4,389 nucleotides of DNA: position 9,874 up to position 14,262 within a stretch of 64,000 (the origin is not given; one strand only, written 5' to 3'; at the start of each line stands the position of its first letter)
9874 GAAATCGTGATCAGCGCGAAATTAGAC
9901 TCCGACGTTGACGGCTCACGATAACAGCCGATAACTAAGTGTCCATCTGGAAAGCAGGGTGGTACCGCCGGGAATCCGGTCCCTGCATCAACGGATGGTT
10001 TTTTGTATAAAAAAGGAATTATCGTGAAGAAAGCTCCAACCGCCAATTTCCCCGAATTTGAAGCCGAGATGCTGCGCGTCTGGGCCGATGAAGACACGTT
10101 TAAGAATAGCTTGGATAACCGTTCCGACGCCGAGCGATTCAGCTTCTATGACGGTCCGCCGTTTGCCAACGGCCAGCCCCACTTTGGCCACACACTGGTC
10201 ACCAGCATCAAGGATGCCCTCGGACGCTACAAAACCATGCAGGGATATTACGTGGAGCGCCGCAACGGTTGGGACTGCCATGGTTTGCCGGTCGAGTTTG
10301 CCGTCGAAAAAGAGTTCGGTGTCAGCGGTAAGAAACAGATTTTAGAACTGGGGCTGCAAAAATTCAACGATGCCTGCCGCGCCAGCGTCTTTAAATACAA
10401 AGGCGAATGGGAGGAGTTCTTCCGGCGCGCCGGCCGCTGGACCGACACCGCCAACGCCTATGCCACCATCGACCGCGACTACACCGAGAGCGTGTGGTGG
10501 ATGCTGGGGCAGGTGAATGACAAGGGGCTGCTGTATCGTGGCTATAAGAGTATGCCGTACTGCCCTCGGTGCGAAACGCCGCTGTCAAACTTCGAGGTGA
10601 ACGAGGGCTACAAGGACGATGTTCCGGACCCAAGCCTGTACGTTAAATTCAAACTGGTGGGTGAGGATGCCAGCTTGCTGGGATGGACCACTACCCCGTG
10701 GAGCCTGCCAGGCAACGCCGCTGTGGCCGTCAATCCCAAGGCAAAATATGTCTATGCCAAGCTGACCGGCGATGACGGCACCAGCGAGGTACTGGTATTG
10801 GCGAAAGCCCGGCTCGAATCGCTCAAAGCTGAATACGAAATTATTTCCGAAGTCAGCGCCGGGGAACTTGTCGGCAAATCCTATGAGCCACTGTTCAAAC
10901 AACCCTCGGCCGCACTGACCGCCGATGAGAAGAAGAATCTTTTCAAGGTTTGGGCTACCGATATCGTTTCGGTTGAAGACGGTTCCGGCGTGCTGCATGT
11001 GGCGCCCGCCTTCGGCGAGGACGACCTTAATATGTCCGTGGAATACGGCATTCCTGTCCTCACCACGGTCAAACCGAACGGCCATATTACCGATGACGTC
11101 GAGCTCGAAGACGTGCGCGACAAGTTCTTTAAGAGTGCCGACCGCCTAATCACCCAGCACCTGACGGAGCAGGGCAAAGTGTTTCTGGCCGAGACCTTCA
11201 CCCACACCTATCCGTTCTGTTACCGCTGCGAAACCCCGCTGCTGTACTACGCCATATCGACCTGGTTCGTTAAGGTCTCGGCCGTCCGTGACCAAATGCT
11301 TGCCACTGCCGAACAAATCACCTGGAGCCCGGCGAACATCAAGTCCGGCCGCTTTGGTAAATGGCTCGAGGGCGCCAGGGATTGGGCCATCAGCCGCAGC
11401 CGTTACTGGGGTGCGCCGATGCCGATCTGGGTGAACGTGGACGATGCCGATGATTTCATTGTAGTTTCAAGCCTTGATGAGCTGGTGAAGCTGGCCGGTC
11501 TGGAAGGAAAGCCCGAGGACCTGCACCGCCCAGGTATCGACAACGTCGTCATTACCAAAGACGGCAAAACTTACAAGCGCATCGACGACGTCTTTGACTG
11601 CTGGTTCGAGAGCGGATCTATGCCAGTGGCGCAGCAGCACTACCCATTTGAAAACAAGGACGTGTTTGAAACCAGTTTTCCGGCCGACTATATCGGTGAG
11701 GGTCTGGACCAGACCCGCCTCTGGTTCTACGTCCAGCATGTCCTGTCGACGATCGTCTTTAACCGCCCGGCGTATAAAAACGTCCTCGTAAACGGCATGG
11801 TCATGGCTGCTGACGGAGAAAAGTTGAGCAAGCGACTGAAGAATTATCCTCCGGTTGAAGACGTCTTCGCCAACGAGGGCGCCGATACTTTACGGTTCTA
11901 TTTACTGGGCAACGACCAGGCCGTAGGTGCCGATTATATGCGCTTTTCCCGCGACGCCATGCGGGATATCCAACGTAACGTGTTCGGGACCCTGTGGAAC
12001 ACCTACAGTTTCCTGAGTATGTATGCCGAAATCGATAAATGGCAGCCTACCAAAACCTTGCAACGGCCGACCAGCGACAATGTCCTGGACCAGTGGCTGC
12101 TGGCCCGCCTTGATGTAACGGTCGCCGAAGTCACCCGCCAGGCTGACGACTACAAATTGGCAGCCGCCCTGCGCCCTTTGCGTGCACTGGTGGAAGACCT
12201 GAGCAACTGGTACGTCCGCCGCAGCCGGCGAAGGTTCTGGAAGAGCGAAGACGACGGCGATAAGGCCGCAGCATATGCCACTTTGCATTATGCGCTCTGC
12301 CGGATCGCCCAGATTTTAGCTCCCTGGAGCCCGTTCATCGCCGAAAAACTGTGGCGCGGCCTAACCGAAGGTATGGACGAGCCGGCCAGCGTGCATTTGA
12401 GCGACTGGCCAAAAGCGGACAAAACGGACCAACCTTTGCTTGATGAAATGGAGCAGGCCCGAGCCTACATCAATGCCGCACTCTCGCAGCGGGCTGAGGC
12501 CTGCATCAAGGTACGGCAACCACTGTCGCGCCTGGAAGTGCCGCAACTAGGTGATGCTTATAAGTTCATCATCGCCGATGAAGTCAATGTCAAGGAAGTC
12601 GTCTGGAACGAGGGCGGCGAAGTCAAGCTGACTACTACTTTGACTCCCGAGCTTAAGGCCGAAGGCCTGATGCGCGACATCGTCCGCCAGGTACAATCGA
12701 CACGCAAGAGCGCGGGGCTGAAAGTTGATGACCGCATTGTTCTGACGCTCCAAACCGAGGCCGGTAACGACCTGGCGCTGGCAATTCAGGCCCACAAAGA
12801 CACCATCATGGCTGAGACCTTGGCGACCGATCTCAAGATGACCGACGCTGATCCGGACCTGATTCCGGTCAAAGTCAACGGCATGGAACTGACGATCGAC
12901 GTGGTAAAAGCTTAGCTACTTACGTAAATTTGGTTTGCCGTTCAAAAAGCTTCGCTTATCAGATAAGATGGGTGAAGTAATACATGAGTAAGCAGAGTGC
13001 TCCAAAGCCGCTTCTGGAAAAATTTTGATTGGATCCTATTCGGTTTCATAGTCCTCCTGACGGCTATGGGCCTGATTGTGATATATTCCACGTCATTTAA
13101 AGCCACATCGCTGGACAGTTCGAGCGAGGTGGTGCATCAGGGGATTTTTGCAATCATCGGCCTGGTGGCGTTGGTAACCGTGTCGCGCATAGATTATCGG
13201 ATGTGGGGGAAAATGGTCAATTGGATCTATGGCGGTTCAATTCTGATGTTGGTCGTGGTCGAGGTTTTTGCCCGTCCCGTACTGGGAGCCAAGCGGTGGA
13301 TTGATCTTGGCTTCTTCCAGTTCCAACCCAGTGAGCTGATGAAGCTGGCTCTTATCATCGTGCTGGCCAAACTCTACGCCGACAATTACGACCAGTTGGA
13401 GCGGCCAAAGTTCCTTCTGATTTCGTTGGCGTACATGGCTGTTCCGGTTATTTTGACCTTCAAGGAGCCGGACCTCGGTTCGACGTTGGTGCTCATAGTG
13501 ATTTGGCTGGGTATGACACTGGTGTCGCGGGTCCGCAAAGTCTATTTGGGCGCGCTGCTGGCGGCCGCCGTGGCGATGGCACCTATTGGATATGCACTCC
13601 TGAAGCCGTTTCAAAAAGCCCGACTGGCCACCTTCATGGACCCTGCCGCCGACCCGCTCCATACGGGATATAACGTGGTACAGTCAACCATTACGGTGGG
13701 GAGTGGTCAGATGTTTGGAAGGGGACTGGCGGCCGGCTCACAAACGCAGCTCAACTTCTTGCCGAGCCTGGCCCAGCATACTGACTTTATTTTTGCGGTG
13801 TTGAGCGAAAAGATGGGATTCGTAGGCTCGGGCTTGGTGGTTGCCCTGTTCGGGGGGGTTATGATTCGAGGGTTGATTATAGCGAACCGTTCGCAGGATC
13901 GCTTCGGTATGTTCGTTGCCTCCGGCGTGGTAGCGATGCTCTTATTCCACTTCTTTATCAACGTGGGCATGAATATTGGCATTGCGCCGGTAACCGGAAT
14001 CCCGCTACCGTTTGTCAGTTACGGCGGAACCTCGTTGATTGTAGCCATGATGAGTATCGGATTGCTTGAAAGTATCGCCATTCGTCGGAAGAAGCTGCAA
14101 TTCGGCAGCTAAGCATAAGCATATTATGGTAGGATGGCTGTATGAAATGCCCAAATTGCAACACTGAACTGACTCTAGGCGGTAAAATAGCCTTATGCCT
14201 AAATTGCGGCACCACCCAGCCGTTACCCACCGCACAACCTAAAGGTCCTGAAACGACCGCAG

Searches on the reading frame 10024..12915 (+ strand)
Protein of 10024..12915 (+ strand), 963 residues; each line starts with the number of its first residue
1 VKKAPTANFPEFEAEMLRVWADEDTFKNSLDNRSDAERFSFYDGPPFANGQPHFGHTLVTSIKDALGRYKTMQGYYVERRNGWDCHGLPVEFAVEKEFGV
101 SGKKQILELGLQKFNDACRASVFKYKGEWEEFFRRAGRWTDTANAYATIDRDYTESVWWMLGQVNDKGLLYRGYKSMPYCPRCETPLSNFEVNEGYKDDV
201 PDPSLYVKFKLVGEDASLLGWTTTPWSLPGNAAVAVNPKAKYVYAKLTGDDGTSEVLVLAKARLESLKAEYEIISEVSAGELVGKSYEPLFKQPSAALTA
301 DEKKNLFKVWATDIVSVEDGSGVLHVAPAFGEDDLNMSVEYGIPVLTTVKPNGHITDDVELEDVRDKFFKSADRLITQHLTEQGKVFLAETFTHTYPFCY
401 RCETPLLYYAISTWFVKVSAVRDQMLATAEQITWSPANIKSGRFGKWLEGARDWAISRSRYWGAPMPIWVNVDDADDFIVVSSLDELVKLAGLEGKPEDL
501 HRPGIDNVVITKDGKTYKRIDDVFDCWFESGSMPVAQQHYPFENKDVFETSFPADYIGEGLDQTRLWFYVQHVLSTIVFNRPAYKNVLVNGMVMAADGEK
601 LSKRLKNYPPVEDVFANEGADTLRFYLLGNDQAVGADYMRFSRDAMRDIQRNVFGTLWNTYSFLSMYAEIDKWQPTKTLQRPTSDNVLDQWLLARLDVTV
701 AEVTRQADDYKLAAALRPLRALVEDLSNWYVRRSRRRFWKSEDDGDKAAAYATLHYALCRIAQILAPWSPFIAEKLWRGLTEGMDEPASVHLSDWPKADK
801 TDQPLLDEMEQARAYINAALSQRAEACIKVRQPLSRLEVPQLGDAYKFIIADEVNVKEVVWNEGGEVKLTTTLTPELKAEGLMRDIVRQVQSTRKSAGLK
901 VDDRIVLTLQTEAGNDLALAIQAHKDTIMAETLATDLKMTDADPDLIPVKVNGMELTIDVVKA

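Call 9: search_protein_families(library=pfam, proteins=[window:10024-12915:+])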
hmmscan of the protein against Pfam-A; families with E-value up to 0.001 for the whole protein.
window:10024-12915:+ (963 aa): 4 families
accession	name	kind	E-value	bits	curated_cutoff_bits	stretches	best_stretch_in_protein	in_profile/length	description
PF00133.28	tRNA-synt_1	-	2.1e-130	435.7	22.7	1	16-631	2-406/414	tRNA synthetases class I (I, L, M and V)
PF08264.19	Anticodon_1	-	4e-29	101.8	25.1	1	689-835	1-145/148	Anticodon-binding domain of tRNA ligase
PF19302.4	DUF5915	-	4e-22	79.1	27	1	867-962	102-194/195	Domain of unknown function (DUF5915)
PF09334.17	tRNA-synt_1g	-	1.8e-14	53.7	20.1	1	46-191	8-134/391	tRNA synthetases class I (M)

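Call 11: find_related_loci(query=window:10024-12915:+, collection=genome_contigs, flank=3000)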
Query window:10024-12915:+ (963 aa) in genome_contigs; peptide patterns used: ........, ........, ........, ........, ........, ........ (x = any residue, [..] = any of these).
100 stretches matched a pattern; 46 encode a relative of the query (tblastn E <= 1e-3); 45 distinct loci.
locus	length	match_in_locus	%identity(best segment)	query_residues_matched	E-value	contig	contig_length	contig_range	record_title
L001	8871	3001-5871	76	1-962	0e+0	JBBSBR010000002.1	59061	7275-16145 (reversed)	MAG: Candidatus Saccharimonadia bacterium isolate La6_metabat2.164 La6_metabat2.164_K_1308371_L_59061_cov_31.2404, whole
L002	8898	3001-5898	75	1-963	0e+0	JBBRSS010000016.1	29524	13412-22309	MAG: Candidatus Saccharimonadia bacterium isolate La2_metabat2.113 La2_metabat2.113_K_2942267L29524_cov_28.9864, whole g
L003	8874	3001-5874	76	1-963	0e+0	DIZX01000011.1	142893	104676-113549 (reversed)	MAG TPA_asm: Patescibacteria group bacterium UBA6017 UBA6017_contig_56, whole genome shotgun sequence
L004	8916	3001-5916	69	1-963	0e+0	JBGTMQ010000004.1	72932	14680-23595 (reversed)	MAG: Candidatus Saccharimonadia bacterium isolate JTS-RE368 k141_9949189, whole genome shotgun sequence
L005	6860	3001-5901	65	7-963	0e+0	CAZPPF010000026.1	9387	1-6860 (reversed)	MAG TPA_asm: uncultured Candidatus Saccharibacteria bacterium isolate SRP200132_co1_506 genome assembly, contig: NODE_13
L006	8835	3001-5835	64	11-962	0e+0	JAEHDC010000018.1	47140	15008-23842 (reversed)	MAG: Candidatus Saccharibacteria bacterium isolate EFPC_124 k127_6771659, whole genome shotgun sequence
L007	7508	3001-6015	62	7-963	0e+0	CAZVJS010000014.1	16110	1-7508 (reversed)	MAG TPA_asm: uncultured Candidatus Saccharibacteria bacterium isolate SRP200132_co1_71 genome assembly, contig: NODE_628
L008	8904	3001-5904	61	7-963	0e+0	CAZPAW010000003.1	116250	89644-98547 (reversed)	MAG TPA_asm: uncultured Candidatus Saccharibacteria bacterium isolate SRP300315_co1_57 genome assembly, contig: NODE_70_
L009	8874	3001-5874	62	11-962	0e+0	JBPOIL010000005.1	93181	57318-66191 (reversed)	MAG: Patescibacteria group bacterium isolate MAG_140 c_000000550153, whole genome shotgun sequence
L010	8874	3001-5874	62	11-962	0e+0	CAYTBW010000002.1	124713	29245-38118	MAG TPA_asm: uncultured Candidatus Saccharibacteria bacterium isolate SRP285395_co2_395 genome assembly, contig: NODE_14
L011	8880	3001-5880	61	7-963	0e+0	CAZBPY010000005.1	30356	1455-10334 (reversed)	MAG TPA_asm: uncultured Candidatus Saccharibacteria bacterium isolate binchicken_co350_76 genome assembly, contig: NODE_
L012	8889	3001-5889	86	1-963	0e+0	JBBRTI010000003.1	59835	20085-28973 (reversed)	MAG: Candidatus Saccharimonadia bacterium isolate La2_metabat2.203 La2_metabat2.203_K_439321L59835_cov_16.7514, whole ge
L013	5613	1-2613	67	64-937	0e+0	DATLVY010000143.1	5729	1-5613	MAG TPA_asm: Candidatus Acidoferrum sp. isolate SMAG_U13204 k141_637446, whole genome shotgun sequence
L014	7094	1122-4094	59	1-962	0e+0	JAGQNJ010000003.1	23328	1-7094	MAG: Candidatus Saccharibacteria bacterium isolate HKST-UBA65 NODE_3_length_23328_cov_3.179089, whole genome shotgun seq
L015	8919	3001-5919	60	1-963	0e+0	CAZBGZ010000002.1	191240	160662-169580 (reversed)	MAG TPA_asm: uncultured Candidatus Saccharibacteria bacterium isolate SRP173033_co1_216 genome assembly, contig: NODE_64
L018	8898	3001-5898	68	1-963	0e+0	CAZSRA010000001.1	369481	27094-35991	MAG TPA_asm: uncultured Candidatus Saccharimonadales bacterium isolate SRP200132_co1_243 genome assembly, contig: NODE_1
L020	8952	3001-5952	61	7-962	0e+0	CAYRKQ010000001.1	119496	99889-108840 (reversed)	MAG TPA_asm: uncultured Candidatus Saccharibacteria bacterium isolate SRP344714_co2_488 genome assembly, contig: NODE_31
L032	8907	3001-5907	63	1-963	0e+0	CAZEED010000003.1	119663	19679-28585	MAG TPA_asm: uncultured Candidatus Saccharibacteria bacterium isolate SRP300315_co1_141 genome assembly, contig: NODE_67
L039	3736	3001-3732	89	1-244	5e-144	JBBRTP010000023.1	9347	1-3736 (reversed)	MAG: Candidatus Saccharimonadia bacterium isolate La2_metabat2.234 La2_metabat2.234_K_1768609L9347_cov_9.0000, whole gen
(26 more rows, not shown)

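Call 51: find_homologous_proteins(query=window:10024-12915:+, max_evalue=1e-50)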
Query window:10024-12915:+ (963 aa): 8000 proteins with E <= 1e-50 among 8000 candidates; the best 120 are listed.
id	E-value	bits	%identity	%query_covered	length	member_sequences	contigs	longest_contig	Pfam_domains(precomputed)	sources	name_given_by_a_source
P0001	0.0e+0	2094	93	100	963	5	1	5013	PF09334.18,PF08264.20,PF00133.29,PF19302.5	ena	-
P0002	0.0e+0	2037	90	100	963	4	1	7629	PF09334.18,PF08264.20,PF00133.29,PF19302.5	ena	-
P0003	0.0e+0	1938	86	100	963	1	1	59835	PF09334.18,PF08264.20,PF00133.29,PF19302.5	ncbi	-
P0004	0.0e+0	1927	85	100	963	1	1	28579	PF09334.18,PF08264.20,PF00133.29,PF19302.5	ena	-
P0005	0.0e+0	1795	78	100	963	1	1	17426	PF09334.18,PF08264.20,PF00133.29,PF19302.5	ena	-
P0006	0.0e+0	1774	79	100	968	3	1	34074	PF09334.18,PF08264.20,PF00133.29,PF19302.5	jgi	-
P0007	0.0e+0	1741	76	100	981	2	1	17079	PF09334.18,PF08264.20,PF00133.29,PF19302.5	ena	-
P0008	0.0e+0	1718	77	100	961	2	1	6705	PF09334.18,PF08264.20,PF00133.29,PF19302.5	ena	-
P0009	0.0e+0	1716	76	100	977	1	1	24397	PF09334.18,PF08264.20,PF00133.29,PF19302.5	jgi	jgi:isoleucyl-tRNA synthetase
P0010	0.0e+0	1713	76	100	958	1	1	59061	PF09334.18,PF08264.20,PF00133.29,PF19302.5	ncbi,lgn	-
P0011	0.0e+0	1709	76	100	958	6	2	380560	PF09334.18,PF08264.20,PF00133.29,PF19302.5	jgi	-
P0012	0.0e+0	1706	76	100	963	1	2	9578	PF09334.18,PF08264.20,PF00133.29,PF19302.5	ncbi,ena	-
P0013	0.0e+0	1700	75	100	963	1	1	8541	PF09334.18,PF08264.20,PF00133.29,PF19302.5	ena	-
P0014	0.0e+0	1699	75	100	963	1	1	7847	PF09334.18,PF08264.20,PF00133.29,PF19302.5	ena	-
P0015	0.0e+0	1697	75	100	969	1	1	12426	PF09334.18,PF08264.20,PF00133.29,PF19302.5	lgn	-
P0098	0.0e+0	1413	64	100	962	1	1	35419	PF09334.18,PF08264.20,PF00133.29,PF19302.5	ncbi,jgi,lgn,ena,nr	ncbi:MAG TPA: isoleucine--tRNA ligase [Candidatus Limnocylindria bacterium]|nr:isoleucine--tRNA liga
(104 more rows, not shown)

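Call 58: find_encoding_contigs(protein=P0098, flank=6000, max_places=2)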
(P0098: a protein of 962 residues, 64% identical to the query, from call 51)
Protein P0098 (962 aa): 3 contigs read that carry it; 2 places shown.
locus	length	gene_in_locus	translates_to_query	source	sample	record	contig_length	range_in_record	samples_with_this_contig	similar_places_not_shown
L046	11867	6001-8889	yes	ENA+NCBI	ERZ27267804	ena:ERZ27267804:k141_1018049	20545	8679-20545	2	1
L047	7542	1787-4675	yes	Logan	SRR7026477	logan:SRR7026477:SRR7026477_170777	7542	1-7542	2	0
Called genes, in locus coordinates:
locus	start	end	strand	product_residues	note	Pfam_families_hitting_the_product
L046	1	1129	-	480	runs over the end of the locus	PF00224:PK, PF02887:PK_C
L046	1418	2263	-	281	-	PF03266:NTPase_1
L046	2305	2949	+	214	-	PF00303:Thymidylat_synt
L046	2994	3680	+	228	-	-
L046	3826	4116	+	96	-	-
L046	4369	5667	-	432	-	-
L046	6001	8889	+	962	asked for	PF00133:tRNA-synt_1, PF09334:tRNA-synt_1g (faint), PF08264:Anticodon_1, PF19302:DUF5915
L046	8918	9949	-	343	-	PF24827:AstE_AspA_cat (weak)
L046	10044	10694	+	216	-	PF01797:Y1_Tnp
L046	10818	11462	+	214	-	PF00293:NUDIX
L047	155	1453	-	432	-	-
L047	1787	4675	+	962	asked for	PF00133:tRNA-synt_1, PF09334:tRNA-synt_1g (faint), PF08264:Anticodon_1, PF19302:DUF5915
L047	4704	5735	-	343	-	PF24827:AstE_AspA_cat (weak)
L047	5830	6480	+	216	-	PF01797:Y1_Tnp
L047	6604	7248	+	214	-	PF00293:NUDIX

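Call 63: search_protein_families(library=ncbifam, proteins=[window:10024-12915:+], max_evalue=0.00001)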
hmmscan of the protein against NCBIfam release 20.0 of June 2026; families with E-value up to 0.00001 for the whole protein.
window:10024-12915:+ (963 aa): 15 families
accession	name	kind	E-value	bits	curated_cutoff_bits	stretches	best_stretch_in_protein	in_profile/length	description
TIGR00392.1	ileS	equivalog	2.9e-260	866.1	621.4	1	6-841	5-851/861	isoleucine--tRNA ligase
NF000258.1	MupB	exception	5.4e-210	699.9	1900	1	13-859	9-846/1033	mupirocin-resistant isoleucine--tRNA ligase MupB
NF000257.1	MupA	exception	8.3e-199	662.7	1900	1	13-859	9-844/1024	mupirocin-resistant isoleucine--tRNA ligase MupA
TIGR00422.1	valS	equivalog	9.2e-112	374.6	612.1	2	308-914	255-828/863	valine--tRNA ligase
NF009687.0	PRK13208.1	equivalog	5e-111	372.2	738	2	308-843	254-765/801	valine--tRNA ligase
NF004349.1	PRK05729.1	equivalog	4.3e-96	323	704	2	308-837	249-739/860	valine--tRNA ligase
NF040702.1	ileS_w_GNAT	exception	4.7e-89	299.3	1999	2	311-782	497-958/1100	isoleucine--tRNA ligase, N-acetyltransferase domain-containing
NF011492.0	PRK14900.1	equivalog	5.4e-72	243.1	1783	2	312-847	269-777/1044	valine--tRNA ligase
NF000540.1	alt_ValS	exception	1.5e-57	195.2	900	2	361-841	334-802/827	valine--tRNA ligase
NF008957.0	PRK12300.1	subfamily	7.4e-50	169.8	677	2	8-290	5-289/946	leucine--tRNA ligase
TIGR00395.1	leuS_arch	equivalog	1.3e-43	149.2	648.5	2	16-334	7-315/938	leucine--tRNA ligase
TIGR00396.1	leuS_bact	equivalog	7.4e-29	100.4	548.4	1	10-195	4-172/843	leucine--tRNA ligase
TIGR00398.1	metG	equivalog_domain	9e-21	74.2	336.35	2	46-194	8-137/530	methionine--tRNA ligase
NF008900.0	PRK12267.1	equivalog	1.6e-16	60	598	2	579-785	279-481/648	methionine--tRNA ligase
NF001100.0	PRK00133.1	equivalog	2.6e-16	59.3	587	1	584-791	315-505/676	methionine--tRNA ligase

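Call 68: search_protein_families(library=pfam, proteins=[L004:2469-2999:+, L007:2242-2838:+, L032:2651-3004:+], max_evalue=0.01)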
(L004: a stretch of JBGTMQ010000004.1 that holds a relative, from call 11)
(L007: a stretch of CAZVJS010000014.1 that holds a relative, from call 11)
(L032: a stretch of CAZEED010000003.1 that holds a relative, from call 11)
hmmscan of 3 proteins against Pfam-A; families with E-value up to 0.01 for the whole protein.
L004:2469-2999:+ (176 aa): 6 families
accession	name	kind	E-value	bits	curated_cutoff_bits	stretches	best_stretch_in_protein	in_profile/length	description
PF13671.12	AAA_33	-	1.1e-10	42.4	27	1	6-124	1-122/143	AAA domain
PF06414.18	Zeta_toxin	-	7.2e-05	22.7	22.3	1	5-112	17-134/199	Zeta toxin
PF08433.16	KTI12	-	0.00052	20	22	1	6-139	3-136/271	Chromatin associated protein KTI12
PF07931.18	CPT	-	0.00084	19.6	22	0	5-168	2-169/172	Chloramphenicol phosphotransferase-like protein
PF13238.12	AAA_18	-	0.0009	20.1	29.4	1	7-125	1-116/128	AAA domain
PF06258.17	Mito_fiss_Elm1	-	0.0077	15.8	27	0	121-174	153-207/304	Mitochondrial fission ELM1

L007:2242-2838:+ (198 aa): 3 families
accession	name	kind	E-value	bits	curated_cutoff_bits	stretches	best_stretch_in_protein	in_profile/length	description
PF00657.28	Lipase_GDSL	-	5e-09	37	23.6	1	4-189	1-208/208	GDSL-like Lipase/Acylhydrolase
PF13472.12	Lipase_GDSL_2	-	5.6e-09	37.2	32.9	1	6-148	1-130/178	GDSL-like Lipase/Acylhydrolase family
PF04311.20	DUF459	-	0.001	18.9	27.2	0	59-138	41-122/197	Protein of unknown function (DUF459)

L032:2651-3004:+ (117 aa): 2 families
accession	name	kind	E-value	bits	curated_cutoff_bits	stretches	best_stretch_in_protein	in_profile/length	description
PF07883.17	Cupin_2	-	3.8e-06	27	27.2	1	52-92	17-56/70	Cupin domain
PF05899.18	Cupin_3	-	3.3e-05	23.9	23.5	1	46-92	20-64/74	EutQ-like cupin domain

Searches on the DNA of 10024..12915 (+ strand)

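Call 53: search_rna_families(sources=[L001, L002, L003, L004, L005, L006, L008, L009, L011, L012, L015, L016, L017, L018, L019, L038], threshold=gathering)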
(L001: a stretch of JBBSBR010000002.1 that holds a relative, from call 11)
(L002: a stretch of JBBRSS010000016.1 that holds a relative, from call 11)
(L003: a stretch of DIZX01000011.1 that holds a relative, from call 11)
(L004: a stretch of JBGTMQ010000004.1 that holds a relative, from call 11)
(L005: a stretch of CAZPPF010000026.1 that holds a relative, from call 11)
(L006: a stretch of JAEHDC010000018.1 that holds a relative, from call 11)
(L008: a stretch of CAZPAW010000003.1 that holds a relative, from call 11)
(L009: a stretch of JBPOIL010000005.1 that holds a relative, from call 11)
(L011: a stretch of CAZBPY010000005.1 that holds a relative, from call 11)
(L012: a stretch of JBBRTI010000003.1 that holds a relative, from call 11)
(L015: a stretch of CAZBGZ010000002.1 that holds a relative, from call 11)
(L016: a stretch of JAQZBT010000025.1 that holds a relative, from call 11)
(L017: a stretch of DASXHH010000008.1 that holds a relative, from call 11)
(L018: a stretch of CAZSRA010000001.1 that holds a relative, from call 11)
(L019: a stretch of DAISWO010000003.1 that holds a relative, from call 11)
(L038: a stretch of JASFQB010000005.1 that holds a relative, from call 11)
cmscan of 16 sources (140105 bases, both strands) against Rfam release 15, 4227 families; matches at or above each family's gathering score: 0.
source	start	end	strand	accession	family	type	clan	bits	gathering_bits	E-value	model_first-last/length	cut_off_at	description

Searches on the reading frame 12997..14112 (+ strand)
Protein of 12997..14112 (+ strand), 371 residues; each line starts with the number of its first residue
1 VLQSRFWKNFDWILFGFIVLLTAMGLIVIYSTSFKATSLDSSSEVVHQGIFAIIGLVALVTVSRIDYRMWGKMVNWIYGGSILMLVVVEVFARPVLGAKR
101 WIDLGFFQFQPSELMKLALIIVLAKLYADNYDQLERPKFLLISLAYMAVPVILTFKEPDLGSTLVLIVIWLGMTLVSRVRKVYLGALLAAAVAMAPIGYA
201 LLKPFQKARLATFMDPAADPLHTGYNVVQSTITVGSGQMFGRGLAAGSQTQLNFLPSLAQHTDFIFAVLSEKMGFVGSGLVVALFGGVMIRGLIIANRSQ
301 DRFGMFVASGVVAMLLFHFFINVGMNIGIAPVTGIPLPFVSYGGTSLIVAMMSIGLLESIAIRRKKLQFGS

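Call 9: search_protein_families(library=pfam, proteins=[window:12997-14112:+])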
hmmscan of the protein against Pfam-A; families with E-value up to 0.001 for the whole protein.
window:12997-14112:+ (371 aa): 1 family
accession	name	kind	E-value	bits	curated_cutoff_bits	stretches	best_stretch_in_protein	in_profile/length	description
PF01098.24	FTSW_RODA_SPOVE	-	3e-99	332.8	26.4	1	13-365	3-355/356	Cell cycle protein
